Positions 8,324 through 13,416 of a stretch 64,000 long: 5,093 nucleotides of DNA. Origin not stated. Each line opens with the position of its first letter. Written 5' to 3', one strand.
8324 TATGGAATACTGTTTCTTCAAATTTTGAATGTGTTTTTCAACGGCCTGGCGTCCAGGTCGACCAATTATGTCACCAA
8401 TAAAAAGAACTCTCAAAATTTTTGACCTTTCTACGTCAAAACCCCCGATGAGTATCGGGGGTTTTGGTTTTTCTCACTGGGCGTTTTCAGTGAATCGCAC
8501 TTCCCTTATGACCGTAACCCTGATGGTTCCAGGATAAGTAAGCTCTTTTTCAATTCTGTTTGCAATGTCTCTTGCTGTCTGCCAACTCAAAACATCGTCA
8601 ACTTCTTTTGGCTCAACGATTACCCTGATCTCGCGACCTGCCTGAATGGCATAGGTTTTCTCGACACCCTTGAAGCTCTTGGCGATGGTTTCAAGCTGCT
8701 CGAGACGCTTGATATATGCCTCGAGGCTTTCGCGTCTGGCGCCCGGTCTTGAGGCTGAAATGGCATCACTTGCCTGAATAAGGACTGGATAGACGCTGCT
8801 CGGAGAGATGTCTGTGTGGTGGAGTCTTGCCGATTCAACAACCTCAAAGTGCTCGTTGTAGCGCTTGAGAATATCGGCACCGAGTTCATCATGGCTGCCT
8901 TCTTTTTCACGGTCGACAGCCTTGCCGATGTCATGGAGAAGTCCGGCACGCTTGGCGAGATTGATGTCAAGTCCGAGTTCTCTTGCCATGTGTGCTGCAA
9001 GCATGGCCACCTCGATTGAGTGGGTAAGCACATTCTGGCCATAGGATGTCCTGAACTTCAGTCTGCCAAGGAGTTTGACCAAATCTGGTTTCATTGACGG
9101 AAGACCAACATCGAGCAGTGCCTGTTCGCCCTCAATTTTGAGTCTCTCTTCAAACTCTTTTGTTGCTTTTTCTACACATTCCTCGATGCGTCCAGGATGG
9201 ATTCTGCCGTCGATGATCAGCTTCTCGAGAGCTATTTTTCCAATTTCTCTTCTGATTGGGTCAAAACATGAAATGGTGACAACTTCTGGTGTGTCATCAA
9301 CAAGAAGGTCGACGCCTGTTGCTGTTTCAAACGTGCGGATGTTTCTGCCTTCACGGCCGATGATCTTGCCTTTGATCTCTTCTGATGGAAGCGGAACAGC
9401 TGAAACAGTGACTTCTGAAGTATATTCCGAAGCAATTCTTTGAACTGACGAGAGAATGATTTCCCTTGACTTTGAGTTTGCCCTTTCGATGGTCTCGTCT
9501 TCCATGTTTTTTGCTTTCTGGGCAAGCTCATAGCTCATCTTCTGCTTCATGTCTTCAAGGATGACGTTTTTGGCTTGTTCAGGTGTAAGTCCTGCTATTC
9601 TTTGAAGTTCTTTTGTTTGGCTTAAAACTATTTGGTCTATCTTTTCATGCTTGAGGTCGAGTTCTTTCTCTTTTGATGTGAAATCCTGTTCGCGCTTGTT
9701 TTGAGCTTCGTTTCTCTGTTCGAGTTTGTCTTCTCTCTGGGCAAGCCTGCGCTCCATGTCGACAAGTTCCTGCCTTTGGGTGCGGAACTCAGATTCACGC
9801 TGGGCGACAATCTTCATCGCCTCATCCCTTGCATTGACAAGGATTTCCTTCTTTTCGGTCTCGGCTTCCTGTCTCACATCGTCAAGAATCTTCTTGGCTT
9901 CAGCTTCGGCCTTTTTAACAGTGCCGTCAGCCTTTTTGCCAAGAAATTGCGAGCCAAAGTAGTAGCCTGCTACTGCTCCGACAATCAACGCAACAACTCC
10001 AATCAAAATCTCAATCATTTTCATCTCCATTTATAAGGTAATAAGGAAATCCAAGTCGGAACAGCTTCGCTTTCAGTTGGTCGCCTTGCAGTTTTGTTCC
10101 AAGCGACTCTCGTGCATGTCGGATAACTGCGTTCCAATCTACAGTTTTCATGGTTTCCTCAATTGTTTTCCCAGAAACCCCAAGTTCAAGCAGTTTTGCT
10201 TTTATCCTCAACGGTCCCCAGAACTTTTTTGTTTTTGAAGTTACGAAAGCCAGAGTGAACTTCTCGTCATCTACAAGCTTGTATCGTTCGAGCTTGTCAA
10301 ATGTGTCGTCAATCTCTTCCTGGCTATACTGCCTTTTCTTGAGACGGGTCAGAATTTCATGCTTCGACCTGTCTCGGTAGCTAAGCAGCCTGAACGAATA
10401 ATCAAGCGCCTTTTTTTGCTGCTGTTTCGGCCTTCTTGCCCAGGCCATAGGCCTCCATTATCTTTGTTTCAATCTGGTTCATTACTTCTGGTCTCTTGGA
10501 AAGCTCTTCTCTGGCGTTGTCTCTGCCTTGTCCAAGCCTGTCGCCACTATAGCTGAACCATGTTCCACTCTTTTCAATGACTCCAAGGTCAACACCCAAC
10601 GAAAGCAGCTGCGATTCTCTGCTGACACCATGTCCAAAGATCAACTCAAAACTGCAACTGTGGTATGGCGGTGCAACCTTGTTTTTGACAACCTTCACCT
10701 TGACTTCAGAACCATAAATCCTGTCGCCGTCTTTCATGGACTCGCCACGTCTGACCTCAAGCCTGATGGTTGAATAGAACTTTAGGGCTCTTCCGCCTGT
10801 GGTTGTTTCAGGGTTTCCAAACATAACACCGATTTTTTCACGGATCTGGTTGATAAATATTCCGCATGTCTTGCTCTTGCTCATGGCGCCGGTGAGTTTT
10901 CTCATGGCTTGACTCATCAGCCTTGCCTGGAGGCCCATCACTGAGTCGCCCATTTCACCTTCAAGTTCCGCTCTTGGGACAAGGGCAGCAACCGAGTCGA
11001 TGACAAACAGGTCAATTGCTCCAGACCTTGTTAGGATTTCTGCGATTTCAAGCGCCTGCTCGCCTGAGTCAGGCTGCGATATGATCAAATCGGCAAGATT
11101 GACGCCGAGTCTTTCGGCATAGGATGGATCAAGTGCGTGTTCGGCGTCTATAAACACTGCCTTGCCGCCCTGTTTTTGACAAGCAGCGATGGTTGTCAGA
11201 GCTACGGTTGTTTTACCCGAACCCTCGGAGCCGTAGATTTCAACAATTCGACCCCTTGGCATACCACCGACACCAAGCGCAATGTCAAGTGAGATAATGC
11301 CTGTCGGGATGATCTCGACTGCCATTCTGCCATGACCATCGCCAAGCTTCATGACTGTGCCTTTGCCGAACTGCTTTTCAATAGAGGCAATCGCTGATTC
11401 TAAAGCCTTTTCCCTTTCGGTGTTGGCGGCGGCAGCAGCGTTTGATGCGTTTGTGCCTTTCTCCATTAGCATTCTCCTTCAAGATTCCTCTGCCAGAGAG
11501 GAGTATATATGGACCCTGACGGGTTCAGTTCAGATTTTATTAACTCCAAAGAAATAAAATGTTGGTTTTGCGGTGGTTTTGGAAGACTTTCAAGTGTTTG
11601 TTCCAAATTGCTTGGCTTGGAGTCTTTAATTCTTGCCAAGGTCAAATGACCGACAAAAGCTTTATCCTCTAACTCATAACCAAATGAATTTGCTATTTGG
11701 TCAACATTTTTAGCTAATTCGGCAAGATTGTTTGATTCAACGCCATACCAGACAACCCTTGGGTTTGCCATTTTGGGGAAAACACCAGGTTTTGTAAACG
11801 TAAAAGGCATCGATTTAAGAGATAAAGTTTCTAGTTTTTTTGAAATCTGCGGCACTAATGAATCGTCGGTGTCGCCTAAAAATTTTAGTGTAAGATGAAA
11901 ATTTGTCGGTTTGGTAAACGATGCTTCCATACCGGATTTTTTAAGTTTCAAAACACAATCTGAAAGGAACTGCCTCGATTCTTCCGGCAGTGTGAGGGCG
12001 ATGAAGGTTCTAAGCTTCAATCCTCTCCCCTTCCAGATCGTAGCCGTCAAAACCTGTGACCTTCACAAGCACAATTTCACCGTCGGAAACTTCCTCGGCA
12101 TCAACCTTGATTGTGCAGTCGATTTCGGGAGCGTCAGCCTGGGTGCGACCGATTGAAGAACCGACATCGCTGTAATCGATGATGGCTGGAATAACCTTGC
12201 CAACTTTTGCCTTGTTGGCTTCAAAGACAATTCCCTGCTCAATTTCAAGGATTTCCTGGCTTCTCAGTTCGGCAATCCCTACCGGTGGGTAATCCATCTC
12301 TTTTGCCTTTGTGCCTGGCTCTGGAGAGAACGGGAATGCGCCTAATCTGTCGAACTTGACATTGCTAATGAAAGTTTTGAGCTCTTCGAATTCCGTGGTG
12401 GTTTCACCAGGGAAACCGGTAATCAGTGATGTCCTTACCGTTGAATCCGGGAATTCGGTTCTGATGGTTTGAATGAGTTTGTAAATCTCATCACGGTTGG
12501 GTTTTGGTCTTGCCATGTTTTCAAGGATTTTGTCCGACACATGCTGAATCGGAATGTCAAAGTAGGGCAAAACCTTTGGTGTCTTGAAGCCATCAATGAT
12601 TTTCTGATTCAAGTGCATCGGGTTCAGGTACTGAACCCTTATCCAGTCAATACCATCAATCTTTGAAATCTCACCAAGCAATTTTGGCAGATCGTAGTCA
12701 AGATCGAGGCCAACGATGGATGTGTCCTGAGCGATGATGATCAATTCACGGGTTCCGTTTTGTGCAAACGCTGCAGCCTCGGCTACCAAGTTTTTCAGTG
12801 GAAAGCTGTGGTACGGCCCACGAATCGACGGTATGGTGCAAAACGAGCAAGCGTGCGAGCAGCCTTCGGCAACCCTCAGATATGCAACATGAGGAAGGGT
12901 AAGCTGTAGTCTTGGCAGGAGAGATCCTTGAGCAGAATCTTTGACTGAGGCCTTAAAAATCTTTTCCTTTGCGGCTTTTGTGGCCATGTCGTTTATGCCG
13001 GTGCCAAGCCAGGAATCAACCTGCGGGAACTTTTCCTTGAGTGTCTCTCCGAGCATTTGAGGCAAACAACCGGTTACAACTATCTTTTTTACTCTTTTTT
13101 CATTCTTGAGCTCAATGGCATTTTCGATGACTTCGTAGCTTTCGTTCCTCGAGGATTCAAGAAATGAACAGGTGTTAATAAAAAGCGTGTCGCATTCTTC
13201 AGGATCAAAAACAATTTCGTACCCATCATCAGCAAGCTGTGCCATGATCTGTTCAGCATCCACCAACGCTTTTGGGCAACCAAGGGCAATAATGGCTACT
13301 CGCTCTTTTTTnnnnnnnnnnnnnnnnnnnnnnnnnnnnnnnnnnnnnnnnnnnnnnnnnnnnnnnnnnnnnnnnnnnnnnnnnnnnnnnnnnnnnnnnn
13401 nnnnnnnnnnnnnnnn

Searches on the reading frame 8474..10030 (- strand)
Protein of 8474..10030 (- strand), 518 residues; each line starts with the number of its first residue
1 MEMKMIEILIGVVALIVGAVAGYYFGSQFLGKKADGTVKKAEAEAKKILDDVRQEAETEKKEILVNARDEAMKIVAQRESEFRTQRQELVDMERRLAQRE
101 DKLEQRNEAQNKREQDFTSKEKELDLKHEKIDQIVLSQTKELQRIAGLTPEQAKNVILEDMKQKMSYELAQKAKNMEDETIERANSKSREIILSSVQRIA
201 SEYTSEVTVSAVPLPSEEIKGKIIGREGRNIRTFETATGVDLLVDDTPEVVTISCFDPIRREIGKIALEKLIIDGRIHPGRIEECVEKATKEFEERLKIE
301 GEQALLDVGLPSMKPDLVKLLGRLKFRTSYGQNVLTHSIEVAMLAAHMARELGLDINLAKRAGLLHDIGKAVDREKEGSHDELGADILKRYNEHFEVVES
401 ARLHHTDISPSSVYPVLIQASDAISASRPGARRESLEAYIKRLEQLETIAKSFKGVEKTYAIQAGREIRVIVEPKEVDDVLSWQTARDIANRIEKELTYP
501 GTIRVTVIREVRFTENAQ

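Call 43: search_protein_families(library=pfam, proteins=[window:8474-10030:-], max_evalue=0.00001)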
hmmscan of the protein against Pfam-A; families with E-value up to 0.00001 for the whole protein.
window:8474-10030:- (518 aa): 3 families
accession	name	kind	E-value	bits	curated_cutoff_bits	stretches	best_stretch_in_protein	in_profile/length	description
PF12072.13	RNase_Y_N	-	6.6e-45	153.5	32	1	8-203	3-201/201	RNase Y N-terminal region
PF01966.28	HD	-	7.1e-19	68.6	22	1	334-426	1-115/116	HD domain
PF00013.35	KH_1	-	7.9e-06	26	21.5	0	219-263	10-59/66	KH domain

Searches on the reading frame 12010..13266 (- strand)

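Call 43: search_protein_families(library=pfam, proteins=[window:12010-13266:-], max_evalue=0.00001)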
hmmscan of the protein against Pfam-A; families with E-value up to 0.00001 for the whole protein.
window:12010-13266:- (418 aa): 3 families
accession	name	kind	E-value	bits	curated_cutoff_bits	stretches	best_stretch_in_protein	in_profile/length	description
PF04055.27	Radical_SAM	-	2.1e-21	77.2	29.5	1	132-299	3-165/166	Radical SAM superfamily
PF00919.26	UPF0004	-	8.9e-20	71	27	1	2-88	14-98/98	Uncharacterized protein family UPF0004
PF18693.7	TRAM_2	-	7.2e-16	58.6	27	1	355-416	1-63/63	TRAM domain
